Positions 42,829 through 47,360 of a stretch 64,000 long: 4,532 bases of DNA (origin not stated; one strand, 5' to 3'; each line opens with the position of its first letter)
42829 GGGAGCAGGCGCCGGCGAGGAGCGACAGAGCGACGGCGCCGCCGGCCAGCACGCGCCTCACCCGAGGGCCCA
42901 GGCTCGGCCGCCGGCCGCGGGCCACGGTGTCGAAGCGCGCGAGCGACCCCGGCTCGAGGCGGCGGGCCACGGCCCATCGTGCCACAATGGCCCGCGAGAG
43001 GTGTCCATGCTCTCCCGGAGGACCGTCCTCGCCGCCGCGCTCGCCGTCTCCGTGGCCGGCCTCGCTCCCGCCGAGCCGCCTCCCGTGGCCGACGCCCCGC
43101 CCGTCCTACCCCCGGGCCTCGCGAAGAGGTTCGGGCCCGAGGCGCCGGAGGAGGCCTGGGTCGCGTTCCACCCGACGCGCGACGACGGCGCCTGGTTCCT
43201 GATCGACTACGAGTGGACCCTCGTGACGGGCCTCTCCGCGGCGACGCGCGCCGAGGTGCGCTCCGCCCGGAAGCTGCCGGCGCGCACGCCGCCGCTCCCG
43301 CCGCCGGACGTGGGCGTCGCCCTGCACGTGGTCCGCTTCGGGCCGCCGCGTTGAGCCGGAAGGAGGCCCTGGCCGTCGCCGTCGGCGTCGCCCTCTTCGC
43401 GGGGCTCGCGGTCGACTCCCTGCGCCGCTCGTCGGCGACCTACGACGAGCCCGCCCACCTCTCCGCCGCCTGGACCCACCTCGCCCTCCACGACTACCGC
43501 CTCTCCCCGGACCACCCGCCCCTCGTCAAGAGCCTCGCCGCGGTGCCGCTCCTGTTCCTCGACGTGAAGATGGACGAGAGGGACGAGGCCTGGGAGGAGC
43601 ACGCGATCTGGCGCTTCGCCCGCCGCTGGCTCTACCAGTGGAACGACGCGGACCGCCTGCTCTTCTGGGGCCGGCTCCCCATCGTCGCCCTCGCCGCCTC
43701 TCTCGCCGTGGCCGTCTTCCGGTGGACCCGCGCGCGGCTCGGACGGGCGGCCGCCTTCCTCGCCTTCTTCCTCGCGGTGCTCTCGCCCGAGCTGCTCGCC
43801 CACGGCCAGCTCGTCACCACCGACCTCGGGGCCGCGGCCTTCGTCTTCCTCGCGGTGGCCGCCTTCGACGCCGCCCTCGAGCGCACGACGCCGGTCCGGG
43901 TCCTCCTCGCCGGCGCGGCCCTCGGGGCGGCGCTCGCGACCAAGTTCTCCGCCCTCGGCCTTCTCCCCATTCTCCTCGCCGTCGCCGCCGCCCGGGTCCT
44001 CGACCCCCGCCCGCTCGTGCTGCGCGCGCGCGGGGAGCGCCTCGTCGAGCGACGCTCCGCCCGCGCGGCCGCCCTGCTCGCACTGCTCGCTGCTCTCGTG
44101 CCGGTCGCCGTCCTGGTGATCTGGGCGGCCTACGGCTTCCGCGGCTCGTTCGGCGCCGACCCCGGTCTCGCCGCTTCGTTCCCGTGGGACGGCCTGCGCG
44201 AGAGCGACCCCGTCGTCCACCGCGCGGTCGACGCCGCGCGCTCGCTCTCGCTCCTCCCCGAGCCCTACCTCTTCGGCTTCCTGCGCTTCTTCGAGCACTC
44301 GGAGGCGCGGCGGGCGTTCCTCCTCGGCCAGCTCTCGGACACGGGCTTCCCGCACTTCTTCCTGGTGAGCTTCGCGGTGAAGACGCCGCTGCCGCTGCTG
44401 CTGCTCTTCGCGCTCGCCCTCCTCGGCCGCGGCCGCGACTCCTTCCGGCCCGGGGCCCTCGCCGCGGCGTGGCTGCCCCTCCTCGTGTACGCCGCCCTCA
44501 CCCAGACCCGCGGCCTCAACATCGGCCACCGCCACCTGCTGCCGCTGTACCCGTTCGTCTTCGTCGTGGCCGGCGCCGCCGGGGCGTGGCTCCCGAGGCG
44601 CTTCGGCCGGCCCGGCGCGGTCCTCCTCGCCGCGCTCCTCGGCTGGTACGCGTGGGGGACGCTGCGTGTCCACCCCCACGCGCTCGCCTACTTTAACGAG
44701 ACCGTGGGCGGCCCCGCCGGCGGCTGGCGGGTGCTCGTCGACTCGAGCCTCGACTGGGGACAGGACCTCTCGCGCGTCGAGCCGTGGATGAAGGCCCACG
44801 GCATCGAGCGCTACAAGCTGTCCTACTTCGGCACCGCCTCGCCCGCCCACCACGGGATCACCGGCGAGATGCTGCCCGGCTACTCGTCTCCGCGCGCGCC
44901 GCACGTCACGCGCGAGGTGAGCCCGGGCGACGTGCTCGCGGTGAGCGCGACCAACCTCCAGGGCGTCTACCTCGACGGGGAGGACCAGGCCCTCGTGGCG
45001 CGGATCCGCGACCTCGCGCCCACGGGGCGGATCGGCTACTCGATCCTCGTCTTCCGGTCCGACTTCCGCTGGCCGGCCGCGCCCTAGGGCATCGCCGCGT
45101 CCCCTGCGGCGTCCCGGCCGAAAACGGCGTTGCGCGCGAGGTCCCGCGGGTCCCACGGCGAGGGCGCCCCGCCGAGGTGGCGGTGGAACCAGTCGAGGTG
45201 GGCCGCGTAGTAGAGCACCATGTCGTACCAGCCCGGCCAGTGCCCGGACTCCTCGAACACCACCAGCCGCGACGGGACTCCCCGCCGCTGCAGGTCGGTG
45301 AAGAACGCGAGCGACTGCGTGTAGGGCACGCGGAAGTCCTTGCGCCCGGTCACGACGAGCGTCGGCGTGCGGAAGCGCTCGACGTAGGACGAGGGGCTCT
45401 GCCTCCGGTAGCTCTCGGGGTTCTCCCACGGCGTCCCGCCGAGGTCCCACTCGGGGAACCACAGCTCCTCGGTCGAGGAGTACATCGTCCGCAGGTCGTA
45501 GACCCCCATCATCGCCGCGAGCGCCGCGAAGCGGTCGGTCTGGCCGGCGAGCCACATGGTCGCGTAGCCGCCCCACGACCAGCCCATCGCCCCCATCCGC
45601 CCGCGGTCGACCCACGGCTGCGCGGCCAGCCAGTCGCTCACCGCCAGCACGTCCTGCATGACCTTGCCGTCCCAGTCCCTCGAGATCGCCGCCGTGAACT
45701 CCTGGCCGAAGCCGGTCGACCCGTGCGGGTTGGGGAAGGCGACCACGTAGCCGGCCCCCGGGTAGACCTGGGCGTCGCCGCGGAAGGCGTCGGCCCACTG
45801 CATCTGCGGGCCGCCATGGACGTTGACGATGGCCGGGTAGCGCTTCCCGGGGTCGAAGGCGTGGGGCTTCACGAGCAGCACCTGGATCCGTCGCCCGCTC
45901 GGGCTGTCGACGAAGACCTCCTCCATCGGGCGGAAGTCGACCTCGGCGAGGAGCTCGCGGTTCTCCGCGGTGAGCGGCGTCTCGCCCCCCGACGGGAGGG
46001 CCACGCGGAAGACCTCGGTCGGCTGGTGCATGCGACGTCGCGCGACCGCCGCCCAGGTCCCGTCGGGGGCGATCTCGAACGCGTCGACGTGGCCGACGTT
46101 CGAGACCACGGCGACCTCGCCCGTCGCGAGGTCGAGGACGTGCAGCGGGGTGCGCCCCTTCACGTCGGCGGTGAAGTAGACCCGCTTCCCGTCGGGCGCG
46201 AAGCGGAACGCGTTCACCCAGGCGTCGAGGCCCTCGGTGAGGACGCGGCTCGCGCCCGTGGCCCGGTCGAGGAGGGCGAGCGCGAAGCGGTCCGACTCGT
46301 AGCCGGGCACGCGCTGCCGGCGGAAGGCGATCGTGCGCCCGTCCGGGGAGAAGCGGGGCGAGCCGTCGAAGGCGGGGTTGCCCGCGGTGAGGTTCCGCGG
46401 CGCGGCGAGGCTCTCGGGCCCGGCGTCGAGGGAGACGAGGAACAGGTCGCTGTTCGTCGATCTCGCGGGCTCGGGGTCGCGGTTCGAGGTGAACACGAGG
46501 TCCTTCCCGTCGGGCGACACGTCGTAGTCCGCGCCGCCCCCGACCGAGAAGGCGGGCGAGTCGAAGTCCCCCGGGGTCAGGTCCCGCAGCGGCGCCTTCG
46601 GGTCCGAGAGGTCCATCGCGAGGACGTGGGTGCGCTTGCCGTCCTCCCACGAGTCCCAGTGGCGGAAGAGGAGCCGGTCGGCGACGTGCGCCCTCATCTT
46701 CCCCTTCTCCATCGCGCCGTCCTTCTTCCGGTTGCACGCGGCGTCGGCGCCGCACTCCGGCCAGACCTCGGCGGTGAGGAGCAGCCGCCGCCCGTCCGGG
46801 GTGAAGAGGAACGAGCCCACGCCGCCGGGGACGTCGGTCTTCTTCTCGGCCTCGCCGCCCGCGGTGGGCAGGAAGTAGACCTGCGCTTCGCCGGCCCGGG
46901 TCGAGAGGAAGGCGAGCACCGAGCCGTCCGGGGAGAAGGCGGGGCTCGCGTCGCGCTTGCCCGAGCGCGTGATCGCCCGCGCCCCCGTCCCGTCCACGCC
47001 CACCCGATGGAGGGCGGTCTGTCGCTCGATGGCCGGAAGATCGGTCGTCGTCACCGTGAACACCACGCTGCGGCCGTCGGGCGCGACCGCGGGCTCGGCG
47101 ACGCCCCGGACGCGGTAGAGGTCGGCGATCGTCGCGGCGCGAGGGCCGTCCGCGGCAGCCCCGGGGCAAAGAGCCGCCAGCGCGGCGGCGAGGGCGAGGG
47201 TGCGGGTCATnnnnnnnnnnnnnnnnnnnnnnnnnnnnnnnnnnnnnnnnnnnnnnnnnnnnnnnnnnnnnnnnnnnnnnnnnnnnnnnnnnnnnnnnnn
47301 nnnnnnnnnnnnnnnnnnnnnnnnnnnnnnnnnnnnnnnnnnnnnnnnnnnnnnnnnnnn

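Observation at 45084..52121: AraC-linked operon of fused MFS/spermidine-synthase, SagB-type tandem nitroreductase and secreted S9 peptidase with 4-bp overlaps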

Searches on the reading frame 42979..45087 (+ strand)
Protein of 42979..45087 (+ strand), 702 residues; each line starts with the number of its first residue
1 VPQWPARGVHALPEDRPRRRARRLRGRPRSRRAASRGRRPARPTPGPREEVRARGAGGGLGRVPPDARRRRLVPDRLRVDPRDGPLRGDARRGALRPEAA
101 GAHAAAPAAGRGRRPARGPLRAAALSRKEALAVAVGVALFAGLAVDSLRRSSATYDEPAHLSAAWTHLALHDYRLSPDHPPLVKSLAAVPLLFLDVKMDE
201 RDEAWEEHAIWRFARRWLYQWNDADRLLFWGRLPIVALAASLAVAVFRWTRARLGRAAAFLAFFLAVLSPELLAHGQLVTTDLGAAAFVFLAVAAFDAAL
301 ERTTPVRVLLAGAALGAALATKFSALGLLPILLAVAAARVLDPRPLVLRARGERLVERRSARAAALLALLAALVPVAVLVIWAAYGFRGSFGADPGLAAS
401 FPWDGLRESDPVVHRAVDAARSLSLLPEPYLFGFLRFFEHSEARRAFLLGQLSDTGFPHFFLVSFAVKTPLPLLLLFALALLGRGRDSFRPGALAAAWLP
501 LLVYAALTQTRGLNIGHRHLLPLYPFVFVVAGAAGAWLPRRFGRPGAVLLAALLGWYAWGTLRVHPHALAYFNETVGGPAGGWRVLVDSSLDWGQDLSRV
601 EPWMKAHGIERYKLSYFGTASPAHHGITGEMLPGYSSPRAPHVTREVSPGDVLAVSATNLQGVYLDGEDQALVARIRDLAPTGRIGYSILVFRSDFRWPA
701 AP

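Call 42: search_protein_families(library=pfam, proteins=[window:42979-45087:+], max_evalue=0.001)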
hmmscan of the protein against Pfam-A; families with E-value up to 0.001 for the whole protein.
window:42979-45087:+ (702 aa): 2 families
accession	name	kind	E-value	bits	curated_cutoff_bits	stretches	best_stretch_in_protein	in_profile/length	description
PF13231.12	PMT_2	-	0.00066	20.4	26.1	1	232-338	25-131/160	Dolichyl-phosphate-mannose-protein mannosyltransferase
PF02366.24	PMT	-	0.00089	19.3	22.7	1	236-344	89-204/245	Dolichyl-phosphate-mannose-protein mannosyltransferase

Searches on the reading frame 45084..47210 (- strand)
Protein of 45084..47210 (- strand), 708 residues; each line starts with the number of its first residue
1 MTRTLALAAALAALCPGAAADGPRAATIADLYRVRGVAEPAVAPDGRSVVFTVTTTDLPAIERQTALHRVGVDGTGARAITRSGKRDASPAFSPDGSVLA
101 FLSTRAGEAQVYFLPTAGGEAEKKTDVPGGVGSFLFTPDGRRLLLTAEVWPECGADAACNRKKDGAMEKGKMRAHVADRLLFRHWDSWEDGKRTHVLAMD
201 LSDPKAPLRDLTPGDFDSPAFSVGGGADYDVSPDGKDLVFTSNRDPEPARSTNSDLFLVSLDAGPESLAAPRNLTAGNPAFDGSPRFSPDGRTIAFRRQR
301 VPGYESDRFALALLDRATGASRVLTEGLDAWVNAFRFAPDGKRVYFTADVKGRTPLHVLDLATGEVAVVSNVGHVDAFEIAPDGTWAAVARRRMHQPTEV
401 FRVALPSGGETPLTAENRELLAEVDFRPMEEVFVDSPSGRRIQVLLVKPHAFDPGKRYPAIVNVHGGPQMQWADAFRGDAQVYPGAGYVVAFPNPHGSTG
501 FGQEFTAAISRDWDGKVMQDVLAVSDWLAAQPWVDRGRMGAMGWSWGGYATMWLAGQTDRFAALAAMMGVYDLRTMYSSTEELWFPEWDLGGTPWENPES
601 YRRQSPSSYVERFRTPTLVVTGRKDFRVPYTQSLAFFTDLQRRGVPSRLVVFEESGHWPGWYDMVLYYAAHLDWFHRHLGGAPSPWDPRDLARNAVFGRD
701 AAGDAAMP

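Call 4: search_protein_families(library=pfam, proteins=[window:45084-47210:-], max_evalue=0.01)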
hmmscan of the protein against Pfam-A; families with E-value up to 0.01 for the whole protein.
window:45084-47210:- (708 aa): 11 families
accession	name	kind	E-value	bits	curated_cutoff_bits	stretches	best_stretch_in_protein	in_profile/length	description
PF00326.27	Peptidase_S9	-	8.5e-57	192.5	22.6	1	476-681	3-212/213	Prolyl oligopeptidase family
PF07676.18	PD40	-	1.5e-31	108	20.9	3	78-112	2-37/38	WD40-like Beta Propeller Repeat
PF02129.25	Peptidase_S15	-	1e-11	45.5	23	1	439-583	2-143/262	X-Pro dipeptidyl-peptidase (S15 family)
PF20434.5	BD-FAE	-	9.8e-10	38.7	26.8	1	457-639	12-214/215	BD-FAE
PF00561.26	Abhydrolase_1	-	2.1e-07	31.3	25.8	1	595-661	180-242/245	alpha/beta hydrolase fold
PF01738.24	DLH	-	2.6e-07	30.9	21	1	486-657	40-186/217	Dienelactone hydrolase family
PF25174.1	Beta-prop_THOC3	-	0.00018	21.1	305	0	286-367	95-164/272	THOC3 beta-propeller domain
PF08450.18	SGL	-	0.00019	21.6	26.3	0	41-141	92-189/246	SMP-30/Gluconolactonase/LRE-like region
PF00930.27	DPPIV_N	-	0.00039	19.7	22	0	90-122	106-138/354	Dipeptidyl peptidase IV (DPP IV) N-terminal region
PF05448.18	AXE1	-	0.0041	16.4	21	0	516-567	155-206/321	Acetyl xylan esterase (AXE1)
PF12740.14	PETase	-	0.0082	16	28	0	533-578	121-165/263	PET hydrolase-like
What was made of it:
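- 45084..47210 (-): Secreted S9 serine exopeptidase (Dpp5 / acylaminoacyl-peptidase type), 708 aa. It has a signal peptide, an N-terminal PD40 beta-propeller and a GWSWGG nucleophile motif at residue 543. Peptidase_S9 192 bits and PD40 x3 (call 4).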

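Call 5: search_protein_families(library=ncbifam, proteins=[window:45084-47210:-], max_evalue=0.01)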
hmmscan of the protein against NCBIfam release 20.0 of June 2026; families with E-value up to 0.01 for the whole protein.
window:45084-47210:- (708 aa): 12 families
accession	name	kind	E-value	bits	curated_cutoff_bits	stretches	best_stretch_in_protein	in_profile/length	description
NF053518.1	DipepPtdsDpp5Prph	equivalog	7.3e-136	454.3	900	1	30-679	7-654/655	dipeptidyl-peptidase Dpp5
NF033523.0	lasso_peptidase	equivalog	6.8e-35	120.9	400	5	27-149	2-152/638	Atxe2 family lasso peptide isopeptidase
TIGR02800.1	propeller_TolB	equivalog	1.1e-27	97.1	343.15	3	38-145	238-339/418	Tol-Pal system beta propeller repeat protein TolB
NF002183.0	PRK01029.1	equivalog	2.5e-16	59.8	405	2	251-365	252-362/429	Tol-Pal system protein TolB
NF050058.1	e_dPHAscl_type1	hypoth_equivalog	5.1e-07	29.4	150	1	441-632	7-196/276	extracellular catalytic domain type 1 short-chain-length polyhydroxyalkanoate depolymerase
NF053607.1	CHU_0125_OmpA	equivalog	3.1e-05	22.7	620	0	231-304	226-298/639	CHU_0125 family OmpA-like outer membrane integrity protein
NF047920.1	lactonase_UilS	equivalog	4.3e-05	23.4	400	0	517-570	78-131/285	UilS family quorum-quenching N-acyl-homoserine lactonase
NF052354.1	EstLipQMycob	equivalog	9.2e-05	21.2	700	1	563-645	277-361/418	esterase LipQ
NF058649.1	GTSAG_HSLs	subfamily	0.00061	19.3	380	0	616-657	247-286/312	GTSAG motif subfamily hormone-sensitive lipase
NF007857.0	PRK10566.1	equivalog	0.00064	19.6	201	1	485-656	52-228/249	esterase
NF042968.1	AcxylEst_AxeA1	equivalog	0.0017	16.8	700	1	530-685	112-270/459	acetylxylan esterase AxeA1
NF050057.1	e_dPHAmcl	equivalog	0.007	15.7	270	0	615-678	192-251/252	extracellular medium-chain-length polyhydroxyalkanoate depolymerase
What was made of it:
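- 45084..47210 (-): NF053518 Dpp5 scores 454 bits over the full length, but the cut-off is 900 (call 5).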

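Call 51: search_protein_families(library=padloc, proteins=[window:45084-47210:-], max_evalue=0.001)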
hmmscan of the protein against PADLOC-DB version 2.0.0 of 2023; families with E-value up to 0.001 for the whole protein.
window:45084-47210:- (708 aa): 0 families

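Call 73: search_solved_structures(query=window:45084-47210:-, max_evalue=1e-10)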
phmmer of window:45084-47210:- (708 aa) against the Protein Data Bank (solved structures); distinct sequences matched with E-value up to 1e-10: 85 (the best 60 are shown).
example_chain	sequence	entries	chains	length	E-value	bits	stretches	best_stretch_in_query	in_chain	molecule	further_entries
8wt1_A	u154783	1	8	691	4e-79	269.9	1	29-681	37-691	S9 family peptidase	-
7ep9_G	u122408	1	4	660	2e-43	151.9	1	336-657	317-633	S9 family peptidase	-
5yzm_A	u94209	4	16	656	1.7e-38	135.5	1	37-657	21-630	Acyl-peptide hydrolase, putative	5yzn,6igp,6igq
5yzo_A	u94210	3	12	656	4.7e-38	134.1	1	37-657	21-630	Acyl-peptide hydrolase, putative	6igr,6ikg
4hxe_B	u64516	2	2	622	1.1e-34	122.9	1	395-658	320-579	Putative uncharacterized protein PH0594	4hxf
4hxg_A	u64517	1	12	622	2.9e-34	121.6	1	395-658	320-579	Putative uncharacterized protein PH0594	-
5l8s_A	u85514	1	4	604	1.3e-33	119.4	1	293-675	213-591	Amino acyl peptidase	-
2ecf_A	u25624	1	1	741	2.3e-28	102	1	428-664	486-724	Dipeptidyl peptidase IV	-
5yp1_A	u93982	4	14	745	8.8e-24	86.9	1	443-678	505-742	Dipeptidyl aminopeptidase 4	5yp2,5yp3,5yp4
5olj_A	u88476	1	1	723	1.9e-21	79.2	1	343-657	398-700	Dipeptidyl peptidase IV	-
3azo_A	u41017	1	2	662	1.5e-20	76.2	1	331-658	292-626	Aminopeptidase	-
3azp_A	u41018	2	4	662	4.3e-20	74.7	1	331-658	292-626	Aminopeptidase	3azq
7px8_A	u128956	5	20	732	7.5e-20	73.9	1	437-660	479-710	Acylamino-acid-releasing enzyme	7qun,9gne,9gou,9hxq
7c72_A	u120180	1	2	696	8.1e-20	73.8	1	377-690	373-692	Prolyl oligopeptidase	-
2d5l_A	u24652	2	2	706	8.3e-20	73.8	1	314-647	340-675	dipeptidyl aminopeptidase IV, putative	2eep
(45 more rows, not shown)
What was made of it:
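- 45084..47210 (-): The closest solved structures are the S9 peptidase 8WT1 (E 4e-79) and acyl-peptide hydrolases (call 73).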
